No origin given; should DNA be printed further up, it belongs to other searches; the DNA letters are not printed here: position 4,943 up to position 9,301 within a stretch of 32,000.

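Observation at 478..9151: Signal-peptide, PAAR-less Rhs toxin apparently co-transcribed with a 1501-aa beta-helix/Ig/transthyretin-like exoprotein: candidate T6SS-independent Rhs delivery module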

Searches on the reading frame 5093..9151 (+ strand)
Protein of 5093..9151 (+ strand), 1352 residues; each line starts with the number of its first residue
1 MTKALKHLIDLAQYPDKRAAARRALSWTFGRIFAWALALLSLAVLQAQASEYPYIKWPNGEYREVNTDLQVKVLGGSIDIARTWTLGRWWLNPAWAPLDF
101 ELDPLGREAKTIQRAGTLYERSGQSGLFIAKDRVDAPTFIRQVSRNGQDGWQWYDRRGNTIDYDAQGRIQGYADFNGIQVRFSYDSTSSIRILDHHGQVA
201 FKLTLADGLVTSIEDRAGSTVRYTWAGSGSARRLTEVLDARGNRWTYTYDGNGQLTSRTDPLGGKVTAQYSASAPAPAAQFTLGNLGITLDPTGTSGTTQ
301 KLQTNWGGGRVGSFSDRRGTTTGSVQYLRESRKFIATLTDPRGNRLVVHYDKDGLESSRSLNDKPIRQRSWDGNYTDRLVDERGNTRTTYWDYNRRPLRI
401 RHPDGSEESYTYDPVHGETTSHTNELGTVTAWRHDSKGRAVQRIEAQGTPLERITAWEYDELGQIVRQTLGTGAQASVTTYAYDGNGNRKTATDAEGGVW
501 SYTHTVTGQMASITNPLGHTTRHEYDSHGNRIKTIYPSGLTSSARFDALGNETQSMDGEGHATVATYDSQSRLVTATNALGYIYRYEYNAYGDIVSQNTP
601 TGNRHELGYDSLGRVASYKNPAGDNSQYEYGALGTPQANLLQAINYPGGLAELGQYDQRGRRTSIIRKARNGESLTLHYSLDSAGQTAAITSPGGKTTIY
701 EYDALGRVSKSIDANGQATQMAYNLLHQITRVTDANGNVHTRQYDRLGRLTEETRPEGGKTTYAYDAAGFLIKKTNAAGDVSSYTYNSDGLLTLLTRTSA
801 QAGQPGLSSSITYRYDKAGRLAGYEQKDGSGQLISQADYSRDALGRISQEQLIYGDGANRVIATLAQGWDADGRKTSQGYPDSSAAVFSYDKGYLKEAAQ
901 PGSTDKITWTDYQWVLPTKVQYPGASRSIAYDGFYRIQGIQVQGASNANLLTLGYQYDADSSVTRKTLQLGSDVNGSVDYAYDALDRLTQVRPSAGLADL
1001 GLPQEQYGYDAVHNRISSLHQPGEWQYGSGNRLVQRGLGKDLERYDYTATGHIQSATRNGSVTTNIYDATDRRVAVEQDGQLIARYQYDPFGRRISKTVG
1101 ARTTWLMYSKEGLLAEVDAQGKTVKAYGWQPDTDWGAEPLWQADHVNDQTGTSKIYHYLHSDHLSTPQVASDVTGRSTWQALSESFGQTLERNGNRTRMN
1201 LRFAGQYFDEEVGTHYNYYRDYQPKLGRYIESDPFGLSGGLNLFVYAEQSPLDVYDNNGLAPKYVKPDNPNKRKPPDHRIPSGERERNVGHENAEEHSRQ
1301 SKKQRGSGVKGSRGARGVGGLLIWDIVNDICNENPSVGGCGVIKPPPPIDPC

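Call 6: search_protein_families(library=pfam, proteins=[window:5093-9151:+], max_evalue=0.01)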
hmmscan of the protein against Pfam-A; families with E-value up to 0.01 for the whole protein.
window:5093-9151:+ (1352 aa): 3 families
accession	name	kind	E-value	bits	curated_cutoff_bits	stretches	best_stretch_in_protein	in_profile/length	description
PF05593.20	RHS_repeat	-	5.2e-78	256.6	22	10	233-264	6-37/38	RHS Repeat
PF15283.12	DUF4595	-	1e-05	26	34.2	1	744-846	3-114/202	Domain of unknown function (DUF4595) with porin-like fold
PF03527.20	RHS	-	2.3e-05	24.6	27.9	1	1157-1191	2-36/38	RHS protein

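Call 26: search_solved_structures(query=window:5093-9151:+, max_evalue=0.001)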
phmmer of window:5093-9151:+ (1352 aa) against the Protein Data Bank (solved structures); distinct sequences matched with E-value up to 0.001: 19.
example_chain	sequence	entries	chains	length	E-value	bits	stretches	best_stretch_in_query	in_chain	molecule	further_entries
8h8a_A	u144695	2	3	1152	2.1e-54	188.1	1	480-1256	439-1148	Putative Rhs-family protein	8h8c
8h8b_A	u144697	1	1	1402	8.6e-54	186.1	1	479-1248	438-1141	Putative Rhs-family protein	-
8uy4_A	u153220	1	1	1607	1.6e-51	178.5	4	1137-1251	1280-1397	Tse15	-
8uxt_A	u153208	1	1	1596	1.1e-50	175.8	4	1137-1248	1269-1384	Tse15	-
7q97_A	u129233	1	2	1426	3.8e-50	174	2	1004-1253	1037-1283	Rhs family protein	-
8qja_A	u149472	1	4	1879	2.9e-45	157.8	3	937-1249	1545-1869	Putative type VI secretion system YD repeat-containing Rhs element Vgr protein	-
8cp6_B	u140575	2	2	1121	4.2e-45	157.3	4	1155-1260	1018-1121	Toxin protein Tse5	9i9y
8qjd_A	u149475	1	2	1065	1.3e-40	142.4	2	443-801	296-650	Salmonella bongori Rhs core domain (residues 360-1420)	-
8qjb_A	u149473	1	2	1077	2.2e-40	141.6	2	443-801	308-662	T6SS-associated Rhs core domain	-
8qjc_A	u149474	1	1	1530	2.5e-40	141.5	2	443-800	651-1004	T6SS-associated Rhs core and toxin domain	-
7pq5_L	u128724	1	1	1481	4.6e-36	127.3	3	442-576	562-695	Tre23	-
9pt5_A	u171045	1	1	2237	3.9e-32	114.3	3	924-1260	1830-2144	Teneurin-like protein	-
9ifo_A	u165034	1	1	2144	1.2e-31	112.7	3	925-1260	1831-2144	Teneurin-Like Protein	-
9c4k_Q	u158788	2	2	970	7.6e-07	30.5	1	1200-1263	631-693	Toxin subunit YenC2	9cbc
6l7i_G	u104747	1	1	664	3.1e-06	28.5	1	1197-1260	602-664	TccC2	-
4igl_B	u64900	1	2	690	5.8e-05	24.3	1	1200-1259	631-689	YenC2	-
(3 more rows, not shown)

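Call 56: search_protein_families(library=pfam, alignment_id=A5, max_evalue=0.001)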
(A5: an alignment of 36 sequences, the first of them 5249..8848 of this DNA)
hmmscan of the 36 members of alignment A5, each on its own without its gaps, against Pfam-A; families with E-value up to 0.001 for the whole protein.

A. member 1, window:5249-8848:+ (1200 aa): 3 families
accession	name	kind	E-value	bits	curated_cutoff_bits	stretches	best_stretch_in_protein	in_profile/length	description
PF05593.20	RHS_repeat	-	1.4e-79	261.6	22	7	181-212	6-37/38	RHS Repeat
PF15283.12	DUF4595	-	6e-06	26.8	34.2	0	692-792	3-112/202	Domain of unknown function (DUF4595) with porin-like fold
PF03527.20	RHS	-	7.5e-05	22.9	27.9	1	1105-1139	2-36/38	RHS protein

B. families by the number of members that match (of 36 scanned): 10 families
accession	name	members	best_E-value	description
PF05593.20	RHS_repeat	36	8.8e-108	RHS Repeat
PF03527.20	RHS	32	4e-16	RHS protein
PF15283.12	DUF4595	7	2.3e-11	Domain of unknown function (DUF4595) with porin-like fold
PF25023.1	TEN_YD-shell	5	1.2e-11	Teneurin YD-shell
PF07661.19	MORN_2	2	6.8e-05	MORN repeat variant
PF15526.11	Ntox21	1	1.3e-24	Novel toxin 21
PF10908.13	Tlde1_dom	1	8.2e-13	Tlde1 domain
PF15523.11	Ntox16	1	1.1e-12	Novel toxin 16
PF14436.11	EndoU_bacteria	1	8.3e-06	Bacterial EndoU nuclease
PF08398.15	Phospholip_A2_4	1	0.00084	Phospholipase A2-like domain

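Call 70: predict_structure(alignment_id=A5)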
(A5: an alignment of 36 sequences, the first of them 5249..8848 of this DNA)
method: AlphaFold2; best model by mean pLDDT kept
length: 1200 residues; sequences in the alignment: 36
mean_pLDDT: 91.4   pTM: 0.83
mean pLDDT of the five models: 91.4, 89.6, 88.7, 88.1, 86.9
residues with pLDDT >= 90: 920; 70-90: 238; 50-70: 21; < 50: 21
segments of 3 or more residues with pLDDT < 50: 235-253
pLDDT, mean of each block of 10 residues (from residue 1): 86 93 93 90 87 81 85 80 76 88 89 90 92 84 95 90 94 88 93 94 92 89 84 49 33 62 84 86 91 92 90 92 92 95 91 96 90 97 93 96 96 96 94 96 97 95 97 92 95 93 96 92 97 94 96 95 95 96 92 95 95 95 96 96 96 96 96 95 95 96 94 96 95 96 90 86 95 96 96 95 91 95 94 94 94 94 95 96 96 93 95 94 95 95 94 94 92 93 93 94 95 93 95 95 94 93 92 94 93 70 94 94 94 92 92 92 92 93 87 87
secondary structure, 60 per line:
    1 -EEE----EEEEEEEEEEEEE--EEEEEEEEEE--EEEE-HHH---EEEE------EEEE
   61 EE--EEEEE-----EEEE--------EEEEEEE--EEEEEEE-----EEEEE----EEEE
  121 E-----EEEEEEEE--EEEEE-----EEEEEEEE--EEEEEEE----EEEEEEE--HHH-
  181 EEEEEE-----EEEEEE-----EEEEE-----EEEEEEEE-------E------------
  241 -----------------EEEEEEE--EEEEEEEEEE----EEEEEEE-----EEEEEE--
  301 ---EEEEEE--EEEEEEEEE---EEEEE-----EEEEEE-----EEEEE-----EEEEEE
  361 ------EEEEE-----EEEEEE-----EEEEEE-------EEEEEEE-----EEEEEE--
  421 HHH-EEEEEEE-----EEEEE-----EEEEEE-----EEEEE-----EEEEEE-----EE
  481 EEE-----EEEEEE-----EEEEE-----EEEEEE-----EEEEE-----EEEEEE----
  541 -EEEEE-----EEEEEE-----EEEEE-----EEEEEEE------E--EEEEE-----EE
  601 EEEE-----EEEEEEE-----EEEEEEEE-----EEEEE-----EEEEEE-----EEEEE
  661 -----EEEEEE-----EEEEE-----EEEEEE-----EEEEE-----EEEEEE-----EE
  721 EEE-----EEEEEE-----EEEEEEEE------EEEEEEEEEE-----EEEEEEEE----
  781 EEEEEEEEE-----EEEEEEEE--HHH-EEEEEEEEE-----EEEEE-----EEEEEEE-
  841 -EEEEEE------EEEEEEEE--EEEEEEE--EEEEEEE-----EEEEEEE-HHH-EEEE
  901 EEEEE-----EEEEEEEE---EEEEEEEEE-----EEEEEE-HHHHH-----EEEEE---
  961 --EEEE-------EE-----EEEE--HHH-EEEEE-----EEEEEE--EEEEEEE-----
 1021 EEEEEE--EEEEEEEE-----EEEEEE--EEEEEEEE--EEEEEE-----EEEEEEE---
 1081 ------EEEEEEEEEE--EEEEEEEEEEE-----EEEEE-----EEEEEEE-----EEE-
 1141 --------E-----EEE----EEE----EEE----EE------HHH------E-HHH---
elements in order (helices of 4 or more, strands of 3 or more residues): E2-4 E9-21 E24-33 E36-39 E47-50 E57-62 E65-69 E75-78 E87-93 E96-102 E108-112 E117-121 E127-134 E137-141 E147-154 E157-163 E168-174 E181-186 E192-197 E203-207 E213-220 E258-264 E267-276 E281-287 E293-298 E304-309 E312-320 E324-328 E334-339 E345-349 E355-360 E367-371 E377-382 E388-393 E401-407 E413-418 E425-431 E437-441 E447-452 E458-462 E468-473 E479-483 E489-494 E500-504 E510-515 E521-525 E531-536 E542-546 E552-557 E563-567 E573-579 E589-593 E599-604 E610-616 E622-629 E635-639 E645-650 E656-660 E666-671 E677-681 E687-692 E698-702 E708-713 E719-723 E729-734 E740-747 E754-763 E769-776 E781-789 E795-802 E809-817 E823-827 E833-839 E842-847 E854-861 E864-870 E873-879 E885-891 E897-905 E911-918 E922-930 E936-941 H943-947 E953-957 E963-966 E981-984 E991-995 E1001-1006 E1009-1015 E1021-1026 E1029-1036 E1042-1047 E1050-1057 E1060-1065 E1071-1077 E1087-1096 E1099-1109 E1115-1119 E1125-1131 E1137-1139 E1155-1157 E1162-1164 E1169-1171

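Call 72: fold_search(model_id=the predicted structure, library=pdb)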
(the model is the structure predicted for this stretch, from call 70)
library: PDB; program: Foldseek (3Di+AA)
matches with E <= 10: 1041; with E <= 0.001: 137
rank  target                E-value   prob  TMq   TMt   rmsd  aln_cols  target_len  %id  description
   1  8cp6_B                1.3e-60  1.00  0.39  0.43  21.9      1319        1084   19  Type six secretion system exported effector 5 (Tse5) (released 2023-12-06)
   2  8qja_C                1.9e-60  1.00  0.39  0.46  21.1      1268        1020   18  T6SS-linked Rhs repeat protein - Advenella mimigardefordensis VgrG-Rhs core (released 2024-09-25)
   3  8qja_B                2.5e-60  1.00  0.32  0.36  22.1      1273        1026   19  T6SS-linked Rhs repeat protein - Advenella mimigardefordensis VgrG-Rhs core (released 2024-09-25)
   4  8uy4_A                3.7e-60  1.00  0.59  0.53   9.6      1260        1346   18  Acinetobacter baumannii Tse15 Rhs effector (released 2024-10-09)
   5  8qja_D                5.4e-60  1.00  0.36  0.42  18.7      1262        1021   18  T6SS-linked Rhs repeat protein - Advenella mimigardefordensis VgrG-Rhs core (released 2024-09-25)
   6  8qja_A                5.9e-60  1.00  0.40  0.46  20.1      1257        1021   19  T6SS-linked Rhs repeat protein - Advenella mimigardefordensis VgrG-Rhs core (released 2024-09-25)
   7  8uxt                  7.8e-60  1.00  0.43  0.37  21.1      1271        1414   18  Acinetobacter baumannii Tse15 Rhs effector, toxin cleavage mutant (D1369N, D1391N) (released 2024-10-09)
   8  8qjb_A                1.4e-59  1.00  0.37  0.41  15.6      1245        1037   19  T6SS-linked Rhs repeat protein - Salmonella bongori Rhs-core domain extended N-terminus (released 2024-09-25)
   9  8qjc                  1.8e-59  1.00  0.39  0.45  19.8      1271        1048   18  T6SS-linked Rhs repeat protein - Salmonella bongori Rhs-core domain with toxin domain (released 2024-09-25)
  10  8qjd_B                4.0e-59  1.00  0.42  0.49  19.6      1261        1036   19  T6SS-linked Rhs repeat protein - Salmonella bongori Rhs-core domain (released 2024-09-25)
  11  7q97_A                8.1e-56  1.00  0.47  0.53  19.3      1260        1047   17  Structure of the bacterial type VI secretion system effector RhsA. (released 2021-12-22)
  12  7pq5                  1.1e-52  1.00  0.33  0.37  17.7      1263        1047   18  Photorhabdus laumondii T6SS-associated Rhs protein carrying the Tre23 toxin domain (released 2021-12-01)
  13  8h8b                  1.9e-52  1.00  0.60  0.70  10.8      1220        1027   18  Type VI secretion system effector RhsP in its pre-autoproteolysis and monomeric form (released 2023-01-18)
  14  8h8a_A                7.7e-52  1.00  0.50  0.62  20.4      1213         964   19  Type VI secretion system effector RhsP in its post-autoproteolysis and monomeric form (released 2023-01-18)
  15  9ifo_A                3.5e-48  1.00  0.56  0.49  18.9      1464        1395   17  Structure of Teneurin-Like Protein (TLP) (released 2026-03-11)
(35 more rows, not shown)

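Call 73: search_protein_families(library=ncbifam, proteins=[window:5093-9151:+], max_evalue=0.01)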
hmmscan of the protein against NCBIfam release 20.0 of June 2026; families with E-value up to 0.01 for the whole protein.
window:5093-9151:+ (1352 aa): 3 families
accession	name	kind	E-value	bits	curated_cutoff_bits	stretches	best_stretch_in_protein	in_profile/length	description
TIGR01643.1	YD_repeat_2x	repeat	4.5e-63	207.4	15.8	6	233-266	6-39/42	YD repeat-containing protein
NF041261.1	RHS_core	equivalog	2.1e-52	178.2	2000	5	567-1016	497-924/1261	RHS element core protein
TIGR03696.1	Rhs_assc_core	domain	1.7e-20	73.3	32.5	1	1185-1260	3-76/76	RHS repeat-associated core domain-containing protein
